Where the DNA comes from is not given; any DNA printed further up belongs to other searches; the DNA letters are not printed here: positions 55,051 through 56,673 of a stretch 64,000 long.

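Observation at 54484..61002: Partial Wood-Ljungdahl corrinoid module (acsC-RACo-cooC-acsD-acsE) without CODH/ACS catalytic genes in cis, preceded by larB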

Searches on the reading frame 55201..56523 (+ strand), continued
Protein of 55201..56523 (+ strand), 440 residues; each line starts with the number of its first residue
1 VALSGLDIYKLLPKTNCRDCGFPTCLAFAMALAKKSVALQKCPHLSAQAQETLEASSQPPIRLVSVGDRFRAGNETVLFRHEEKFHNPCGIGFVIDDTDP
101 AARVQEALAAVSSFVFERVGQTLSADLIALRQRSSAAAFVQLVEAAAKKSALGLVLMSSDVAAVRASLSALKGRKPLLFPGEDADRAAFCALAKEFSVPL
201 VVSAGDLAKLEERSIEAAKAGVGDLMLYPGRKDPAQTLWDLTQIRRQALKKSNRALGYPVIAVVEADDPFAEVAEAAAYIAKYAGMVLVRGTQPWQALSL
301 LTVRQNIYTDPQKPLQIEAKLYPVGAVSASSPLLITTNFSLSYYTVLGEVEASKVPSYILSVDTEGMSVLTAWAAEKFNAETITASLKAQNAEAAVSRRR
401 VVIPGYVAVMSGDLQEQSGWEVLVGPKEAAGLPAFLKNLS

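Call 29: find_homologous_proteins(query=L056:7777-9948:+, max_evalue=1e-50)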
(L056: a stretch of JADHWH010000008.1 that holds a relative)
Query L056:7777-9948:+ (723 aa): 8000 proteins with E <= 1e-50 among 8000 candidates; the best 120 are listed.
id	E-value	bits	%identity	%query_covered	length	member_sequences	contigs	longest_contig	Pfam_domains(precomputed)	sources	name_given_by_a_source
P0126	0.0e+0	1664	100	100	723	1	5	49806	PF18537.7,PF19436.5,PF03598.21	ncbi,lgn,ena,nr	ncbi:MAG: CO dehydrogenase/CO-methylating acetyl-CoA synthase complex subunit beta [Candidatus Omnit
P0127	0.0e+0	1507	88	100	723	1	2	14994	PF18537.7,PF19436.5,PF03598.21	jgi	-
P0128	0.0e+0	1488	88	100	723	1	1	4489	PF18537.7,PF19436.5,PF03598.21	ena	-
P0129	0.0e+0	1486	88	100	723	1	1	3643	PF18537.7,PF19436.5,PF03598.21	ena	-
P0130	0.0e+0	1469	86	100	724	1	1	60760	PF18537.7,PF19436.5,PF03598.21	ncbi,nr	ncbi:acetyl-CoA decarbonylase/synthase complex subunit alpha/beta [Omnitrophica bacterium]|nr:acetyl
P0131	0.0e+0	1455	84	100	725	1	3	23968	PF18537.7,PF19436.5,PF03598.21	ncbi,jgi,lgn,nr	ncbi:MAG: CO dehydrogenase/CO-methylating acetyl-CoA synthase complex subunit beta [Candidatus Omnit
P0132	0.0e+0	1455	85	100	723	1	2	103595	PF18537.7,PF19436.5,PF03598.21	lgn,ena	-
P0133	0.0e+0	1447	85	100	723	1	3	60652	PF18537.7,PF19436.5,PF03598.21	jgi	-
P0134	0.0e+0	1445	85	100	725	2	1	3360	PF18537.7,PF19436.5,PF03598.21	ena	-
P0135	0.0e+0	1444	84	100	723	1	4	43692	PF18537.7,PF19436.5,PF03598.21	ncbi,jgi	-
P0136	0.0e+0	1440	84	100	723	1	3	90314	PF18537.7,PF19436.5,PF03598.21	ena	-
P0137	0.0e+0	1439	84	100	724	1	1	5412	PF18537.7,PF19436.5,PF03598.21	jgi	jgi:acetyl-CoA synthase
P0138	0.0e+0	1412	82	100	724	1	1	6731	PF18537.7,PF19436.5,PF03598.21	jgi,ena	-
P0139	0.0e+0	1399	82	100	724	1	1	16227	PF18537.7,PF19436.5,PF03598.21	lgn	-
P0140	0.0e+0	1395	81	100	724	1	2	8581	PF18537.7,PF19436.5,PF03598.21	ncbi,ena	-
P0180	0.0e+0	1315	75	100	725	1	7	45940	PF18537.7,PF19436.5,PF03598.21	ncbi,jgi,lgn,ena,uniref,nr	ncbi:MAG: CO dehydrogenase/CO-methylating acetyl-CoA synthase complex subunit beta [Candidatus Omnit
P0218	0.0e+0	1286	74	100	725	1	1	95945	PF18537.7,PF19436.5,PF03598.21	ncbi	-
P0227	0.0e+0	1266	74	100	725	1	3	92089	PF18537.7,PF19436.5,PF03598.21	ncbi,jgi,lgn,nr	ncbi:MAG: CO dehydrogenase/CO-methylating acetyl-CoA synthase complex subunit beta [Candidatus Omnit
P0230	0.0e+0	1260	74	99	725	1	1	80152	PF18537.7,PF19436.5,PF03598.21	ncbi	ncbi:acetyl-CoA decarbonylase/synthase complex subunit alpha/beta [Candidatus Omnitrophota bacterium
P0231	0.0e+0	1260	73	100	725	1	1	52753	PF18537.7,PF19436.5,PF03598.21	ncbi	ncbi:MAG: acetyl-CoA decarbonylase/synthase complex subunit alpha/beta [Candidatus Omnitrophota bact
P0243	0.0e+0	1251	73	100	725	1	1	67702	PF18537.7,PF19436.5,PF03598.21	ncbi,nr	ncbi:MAG: CO dehydrogenase/CO-methylating acetyl-CoA synthase complex subunit beta [Elusimicrobia ba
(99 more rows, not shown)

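Call 30: find_encoding_contigs(protein=P0218, flank=10000, max_places=3)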
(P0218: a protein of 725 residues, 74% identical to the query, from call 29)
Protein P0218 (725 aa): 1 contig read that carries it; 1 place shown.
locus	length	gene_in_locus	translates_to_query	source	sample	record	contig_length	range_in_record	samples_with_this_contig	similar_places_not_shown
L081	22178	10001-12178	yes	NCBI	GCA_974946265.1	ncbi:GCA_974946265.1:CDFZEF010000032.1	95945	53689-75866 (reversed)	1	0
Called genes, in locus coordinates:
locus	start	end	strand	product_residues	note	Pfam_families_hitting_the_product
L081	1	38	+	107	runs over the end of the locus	PF01245:Ribosomal_L19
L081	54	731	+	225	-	PF01351:RNase_HII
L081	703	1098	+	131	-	PF08378:NERD (weak), PF02021:UPF0102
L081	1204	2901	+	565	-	PF01268:FTHFS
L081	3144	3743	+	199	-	PF04961:FTCD_C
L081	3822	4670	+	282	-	PF00763:THF_DHG_CYH, PF02882:THF_DHG_CYH_C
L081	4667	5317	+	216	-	PF12225:DUF5981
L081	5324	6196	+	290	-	PF02219:MTHFR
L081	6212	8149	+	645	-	PF03063:Prismane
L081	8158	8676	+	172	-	PF13484:Fer4_16 (faint), PF13237:Fer4_10 (faint), PF13247:Fer4_11, PF14697:Fer4_21 (weak), PF12838:Fer4_7, PF00037:Fer4, PF12837:Fer4_6 (weak), PF13187:Fer4_9 (weak)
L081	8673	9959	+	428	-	PF07992:Pyr_redox_2, PF00070:Pyr_redox, PF18267:Rubredoxin_C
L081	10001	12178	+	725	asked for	PF18537:CODH_A_N, PF03598:CdhC, PF19436:ACS_CODH_B_C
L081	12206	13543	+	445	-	PF04060:FeS, PF03599:CdhD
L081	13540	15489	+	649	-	PF00111:Fer2, PF17650:RACo_linker, PF17651:Raco_middle, PF14574:RACo_C_ter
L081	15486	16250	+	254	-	PF00142:Fer4_NifH (faint), PF01656:CbiA, PF13614:AAA_31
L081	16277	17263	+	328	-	PF03599:CdhD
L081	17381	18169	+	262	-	PF03599:CdhD (weak), PF00809:Pterin_bind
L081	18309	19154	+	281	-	PF02548:Pantoate_transf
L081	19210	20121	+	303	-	PF01210:NAD_Gly3P_dh_N (faint), PF02558:ApbA, PF08546:ApbA_C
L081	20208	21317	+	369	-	PF01656:CbiA (weak), PF13500:AAA_26, PF07085:DRTGG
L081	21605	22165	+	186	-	PF06971:Put_DNA-bind_N (weak), PF02629:CoA_binding, PF01408:GFO_IDH_MocA (weak)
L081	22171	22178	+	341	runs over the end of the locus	PF13187:Fer4_9 (faint), PF00037:Fer4 (faint), PF12797:Fer4_2 (faint), PF13183:Fer4_8, PF13237:Fer4_10 (faint), PF17179:Fer4_22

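Call 31: find_encoding_contigs(protein=P0227, flank=10000, max_places=3)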
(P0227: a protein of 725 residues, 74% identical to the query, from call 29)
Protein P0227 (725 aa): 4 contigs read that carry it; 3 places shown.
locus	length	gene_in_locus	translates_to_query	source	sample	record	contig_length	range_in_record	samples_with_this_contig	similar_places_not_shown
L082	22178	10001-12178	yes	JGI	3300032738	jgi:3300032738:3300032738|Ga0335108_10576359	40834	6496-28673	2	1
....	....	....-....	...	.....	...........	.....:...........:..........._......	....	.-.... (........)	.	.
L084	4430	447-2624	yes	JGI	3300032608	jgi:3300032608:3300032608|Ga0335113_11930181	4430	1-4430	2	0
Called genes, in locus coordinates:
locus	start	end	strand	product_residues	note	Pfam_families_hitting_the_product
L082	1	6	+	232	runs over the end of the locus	PF01746:tRNA_m1G_MT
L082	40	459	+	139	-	PF01245:Ribosomal_L19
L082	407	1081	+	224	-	PF01351:RNase_HII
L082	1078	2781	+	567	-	PF01268:FTHFS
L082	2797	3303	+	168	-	PF07963:N_methyl (weak)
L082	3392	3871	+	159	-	PF07963:N_methyl (weak)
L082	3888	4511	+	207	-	PF04961:FTCD_C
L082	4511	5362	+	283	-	PF00763:THF_DHG_CYH, PF02882:THF_DHG_CYH_C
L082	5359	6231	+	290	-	PF02219:MTHFR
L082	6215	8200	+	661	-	PF03063:Prismane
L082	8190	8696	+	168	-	PF13187:Fer4_9 (faint), PF13237:Fer4_10 (faint), PF13247:Fer4_11, PF12838:Fer4_7 (weak), PF00037:Fer4, PF12837:Fer4_6 (weak)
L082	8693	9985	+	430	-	PF03486:HI0933_like (faint), PF07992:Pyr_redox_2, PF13738:Pyr_redox_3, PF00070:Pyr_redox, PF18267:Rubredoxin_C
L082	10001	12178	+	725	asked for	PF18537:CODH_A_N, PF03598:CdhC, PF19436:ACS_CODH_B_C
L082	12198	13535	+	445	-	PF04060:FeS, PF03599:CdhD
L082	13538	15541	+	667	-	PF00111:Fer2, PF17650:RACo_linker, PF17651:Raco_middle, PF14574:RACo_C_ter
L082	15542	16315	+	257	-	PF01656:CbiA, PF02374:ArsA_ATPase, PF13614:AAA_31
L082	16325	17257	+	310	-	PF03599:CdhD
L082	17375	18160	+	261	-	PF03599:CdhD, PF00809:Pterin_bind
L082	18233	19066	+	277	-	PF02548:Pantoate_transf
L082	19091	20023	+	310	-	PF01210:NAD_Gly3P_dh_N, PF02558:ApbA, PF03807:F420_oxidored (weak), PF08546:ApbA_C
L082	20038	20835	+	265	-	PF00809:Pterin_bind, PF03599:CdhD (weak)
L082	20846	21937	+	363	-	PF01656:CbiA, PF13500:AAA_26, PF07085:DRTGG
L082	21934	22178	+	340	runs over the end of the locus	PF02424:ApbE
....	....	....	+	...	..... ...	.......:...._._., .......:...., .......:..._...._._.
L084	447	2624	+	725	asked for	PF18537:CODH_A_N, PF03598:CdhC, PF19436:ACS_CODH_B_C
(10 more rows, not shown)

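Call 35: find_encoding_contigs(protein=P0041, flank=10000, max_places=10)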
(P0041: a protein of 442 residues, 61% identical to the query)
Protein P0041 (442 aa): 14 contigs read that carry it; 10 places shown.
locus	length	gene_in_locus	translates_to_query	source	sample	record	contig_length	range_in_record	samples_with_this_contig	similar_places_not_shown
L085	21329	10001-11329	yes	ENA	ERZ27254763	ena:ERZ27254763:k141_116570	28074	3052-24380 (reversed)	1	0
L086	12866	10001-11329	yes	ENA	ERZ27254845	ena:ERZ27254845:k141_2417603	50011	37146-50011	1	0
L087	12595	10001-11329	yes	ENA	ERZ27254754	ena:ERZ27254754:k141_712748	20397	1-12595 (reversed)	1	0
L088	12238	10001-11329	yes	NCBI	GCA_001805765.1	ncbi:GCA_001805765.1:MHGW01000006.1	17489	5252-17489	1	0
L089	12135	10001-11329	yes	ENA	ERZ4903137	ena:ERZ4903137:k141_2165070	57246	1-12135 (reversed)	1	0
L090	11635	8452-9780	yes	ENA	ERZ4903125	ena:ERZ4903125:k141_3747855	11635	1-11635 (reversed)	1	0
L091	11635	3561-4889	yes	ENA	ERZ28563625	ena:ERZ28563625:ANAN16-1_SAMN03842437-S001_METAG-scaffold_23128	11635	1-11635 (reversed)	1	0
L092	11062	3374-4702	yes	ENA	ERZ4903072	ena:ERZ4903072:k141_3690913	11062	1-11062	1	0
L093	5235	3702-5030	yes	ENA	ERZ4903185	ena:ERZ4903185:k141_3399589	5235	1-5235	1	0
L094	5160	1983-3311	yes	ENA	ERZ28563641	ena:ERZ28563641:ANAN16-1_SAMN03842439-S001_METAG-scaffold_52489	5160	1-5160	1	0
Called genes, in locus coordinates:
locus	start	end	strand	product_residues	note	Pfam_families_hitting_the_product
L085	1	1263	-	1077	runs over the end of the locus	-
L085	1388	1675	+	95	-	PF02686:GatC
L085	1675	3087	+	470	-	PF01425:Amidase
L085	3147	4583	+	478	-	PF02934:GatB_N, PF02637:GatB_Yqey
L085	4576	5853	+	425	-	PF22694:CtpB_N-like, PF00595:PDZ, PF13180:PDZ_2, PF17820:PDZ_6, PF03572:Peptidase_S41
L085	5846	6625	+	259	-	PF04748:Polysacc_deac_2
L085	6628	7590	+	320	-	PF00814:TsaD, PF02543:Carbam_trans_N (weak), PF22521:HypF_C_2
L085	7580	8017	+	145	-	PF02308:MgtC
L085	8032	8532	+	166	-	PF04519:Bactofilin, PF12728:HTH_17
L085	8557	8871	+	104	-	PF12728:HTH_17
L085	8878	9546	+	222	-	PF00731:AIRC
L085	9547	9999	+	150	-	PF02663:FmdE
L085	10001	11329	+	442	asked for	PF04060:FeS, PF03599:CdhD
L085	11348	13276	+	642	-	PF00111:Fer2, PF17650:RACo_linker, PF17651:Raco_middle, PF14574:RACo_C_ter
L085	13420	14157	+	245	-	PF01656:CbiA, PF13614:AAA_31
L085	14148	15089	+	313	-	PF03599:CdhD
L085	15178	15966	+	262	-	PF03599:CdhD (weak), PF00809:Pterin_bind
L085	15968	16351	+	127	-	PF01219:DAGK_prokar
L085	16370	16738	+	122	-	PF00072:Response_reg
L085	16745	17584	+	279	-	PF21033:RMD1-3 (weak), PF13424:TPR_12 (weak), PF13432:TPR_16, PF13414:TPR_11, PF14559:TPR_19, PF00515:TPR_1, PF07719:TPR_2, PF13424:TPR_12, +17 more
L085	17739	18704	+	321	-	PF01171:ATP_bind_3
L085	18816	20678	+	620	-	PF06480:FtsH_ext (weak), PF06068:TIP49 (faint), PF00004:AAA, PF07728:AAA_5 (weak), PF17862:AAA_lid_3, PF01434:Peptidase_M41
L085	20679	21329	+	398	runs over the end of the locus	PF00809:Pterin_bind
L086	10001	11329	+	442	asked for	PF04060:FeS, PF03599:CdhD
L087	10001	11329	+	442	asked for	PF04060:FeS, PF03599:CdhD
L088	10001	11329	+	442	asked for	PF04060:FeS, PF03599:CdhD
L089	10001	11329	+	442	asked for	PF04060:FeS, PF03599:CdhD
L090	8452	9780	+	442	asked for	PF04060:FeS, PF03599:CdhD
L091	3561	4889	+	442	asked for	PF04060:FeS, PF03599:CdhD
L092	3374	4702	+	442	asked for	PF04060:FeS, PF03599:CdhD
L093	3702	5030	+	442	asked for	PF04060:FeS, PF03599:CdhD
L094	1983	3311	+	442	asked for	PF04060:FeS, PF03599:CdhD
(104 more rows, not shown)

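Call 36: find_encoding_contigs(protein=P0180, flank=10000, max_places=10)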
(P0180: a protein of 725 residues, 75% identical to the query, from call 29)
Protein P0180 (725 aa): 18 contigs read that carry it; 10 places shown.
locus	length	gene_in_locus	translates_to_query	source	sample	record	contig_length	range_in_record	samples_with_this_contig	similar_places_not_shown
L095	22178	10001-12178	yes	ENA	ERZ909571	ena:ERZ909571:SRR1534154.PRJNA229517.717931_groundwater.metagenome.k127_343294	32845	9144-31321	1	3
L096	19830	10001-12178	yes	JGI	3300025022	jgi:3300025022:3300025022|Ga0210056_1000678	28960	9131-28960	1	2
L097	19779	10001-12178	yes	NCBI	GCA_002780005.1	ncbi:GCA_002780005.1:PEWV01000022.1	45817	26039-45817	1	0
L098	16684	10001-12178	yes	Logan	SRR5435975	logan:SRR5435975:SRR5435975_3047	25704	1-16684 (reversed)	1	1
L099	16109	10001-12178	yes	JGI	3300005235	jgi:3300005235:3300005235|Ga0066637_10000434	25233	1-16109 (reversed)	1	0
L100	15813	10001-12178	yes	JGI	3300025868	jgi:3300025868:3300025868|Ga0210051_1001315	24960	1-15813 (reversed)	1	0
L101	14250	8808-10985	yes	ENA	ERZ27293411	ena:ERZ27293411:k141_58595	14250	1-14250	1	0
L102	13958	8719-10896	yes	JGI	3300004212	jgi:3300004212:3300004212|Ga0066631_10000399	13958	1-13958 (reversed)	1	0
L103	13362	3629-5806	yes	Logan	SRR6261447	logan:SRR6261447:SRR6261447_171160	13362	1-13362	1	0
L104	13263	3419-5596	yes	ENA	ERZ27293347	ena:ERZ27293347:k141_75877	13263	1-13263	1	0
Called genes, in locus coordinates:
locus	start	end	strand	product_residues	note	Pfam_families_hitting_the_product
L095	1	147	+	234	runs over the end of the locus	PF01746:tRNA_m1G_MT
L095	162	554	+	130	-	PF01245:Ribosomal_L19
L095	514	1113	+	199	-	PF01351:RNase_HII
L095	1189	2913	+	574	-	PF01268:FTHFS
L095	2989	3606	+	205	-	PF04961:FTCD_C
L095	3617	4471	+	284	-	PF00763:THF_DHG_CYH, PF02882:THF_DHG_CYH_C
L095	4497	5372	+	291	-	PF02219:MTHFR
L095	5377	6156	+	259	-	PF00142:Fer4_NifH (weak), PF01656:CbiA, PF02374:ArsA_ATPase, PF10609:ParA (faint), PF13614:AAA_31, PF16575:CLP1_P (faint)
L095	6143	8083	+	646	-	PF03063:Prismane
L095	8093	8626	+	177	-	PF13237:Fer4_10 (faint), PF25160:LdpA_Fe-S-bd (faint), PF13187:Fer4_9 (faint), PF13247:Fer4_11, PF12838:Fer4_7 (weak), PF00037:Fer4, PF12837:Fer4_6 (weak)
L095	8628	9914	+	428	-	PF07992:Pyr_redox_2, PF13738:Pyr_redox_3 (faint), PF00070:Pyr_redox, PF18267:Rubredoxin_C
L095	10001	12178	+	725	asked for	PF18537:CODH_A_N, PF03598:CdhC, PF19436:ACS_CODH_B_C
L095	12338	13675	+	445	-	PF04060:FeS, PF03599:CdhD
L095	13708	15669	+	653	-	PF00111:Fer2, PF17650:RACo_linker, PF17651:Raco_middle, PF14574:RACo_C_ter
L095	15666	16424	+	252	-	PF00142:Fer4_NifH (weak), PF01656:CbiA, PF02374:ArsA_ATPase (faint), PF10609:ParA (faint), PF13614:AAA_31 (weak)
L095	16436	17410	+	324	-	PF03599:CdhD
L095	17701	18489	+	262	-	PF00809:Pterin_bind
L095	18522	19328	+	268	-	PF02548:Pantoate_transf, PF13714:PEP_mutase (weak)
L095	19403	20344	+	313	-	PF01210:NAD_Gly3P_dh_N (weak), PF02558:ApbA, PF08546:ApbA_C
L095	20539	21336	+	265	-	PF00809:Pterin_bind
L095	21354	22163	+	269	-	PF01226:Form_Nir_trans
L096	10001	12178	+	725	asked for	PF18537:CODH_A_N, PF03598:CdhC, PF19436:ACS_CODH_B_C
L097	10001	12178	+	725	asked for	PF18537:CODH_A_N, PF03598:CdhC, PF19436:ACS_CODH_B_C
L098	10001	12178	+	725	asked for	PF18537:CODH_A_N, PF03598:CdhC, PF19436:ACS_CODH_B_C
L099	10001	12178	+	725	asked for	PF18537:CODH_A_N, PF03598:CdhC, PF19436:ACS_CODH_B_C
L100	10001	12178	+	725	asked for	PF18537:CODH_A_N, PF03598:CdhC, PF19436:ACS_CODH_B_C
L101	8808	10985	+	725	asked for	PF18537:CODH_A_N, PF03598:CdhC, PF19436:ACS_CODH_B_C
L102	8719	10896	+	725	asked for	PF18537:CODH_A_N, PF03598:CdhC, PF19436:ACS_CODH_B_C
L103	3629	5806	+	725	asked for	PF18537:CODH_A_N, PF03598:CdhC, PF19436:ACS_CODH_B_C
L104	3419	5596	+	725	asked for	PF18537:CODH_A_N, PF03598:CdhC, PF19436:ACS_CODH_B_C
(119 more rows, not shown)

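Call 43: find_encoding_contigs(protein=P0231, flank=10000, max_places=2)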
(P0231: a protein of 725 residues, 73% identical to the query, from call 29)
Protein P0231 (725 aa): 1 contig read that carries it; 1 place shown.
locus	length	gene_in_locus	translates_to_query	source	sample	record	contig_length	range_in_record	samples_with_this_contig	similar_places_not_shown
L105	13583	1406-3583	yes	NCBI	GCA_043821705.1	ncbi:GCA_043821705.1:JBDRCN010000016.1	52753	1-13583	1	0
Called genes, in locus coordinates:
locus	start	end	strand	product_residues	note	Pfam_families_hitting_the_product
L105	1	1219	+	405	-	PF07992:Pyr_redox_2, PF13738:Pyr_redox_3, PF01266:DAO (faint), PF00070:Pyr_redox, PF18267:Rubredoxin_C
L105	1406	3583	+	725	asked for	PF18537:CODH_A_N, PF03598:CdhC, PF19436:ACS_CODH_B_C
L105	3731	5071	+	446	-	PF04060:FeS, PF03599:CdhD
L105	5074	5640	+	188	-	PF01066:CDP-OH_P_transf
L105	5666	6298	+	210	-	PF02660:G3P_acyltransf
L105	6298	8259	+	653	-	PF00270:DEAD (faint), PF06733:DEAD_2, PF13307:Helicase_C_2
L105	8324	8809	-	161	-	PF01797:Y1_Tnp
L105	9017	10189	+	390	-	PF00291:PALP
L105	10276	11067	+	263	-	PF00290:Trp_syntA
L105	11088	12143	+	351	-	PF00483:NTP_transferase, PF22640:ManC_GMP_beta-helix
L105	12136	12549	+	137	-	PF03652:RuvX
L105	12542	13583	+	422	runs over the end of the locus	PF00675:Peptidase_M16, PF05193:Peptidase_M16_C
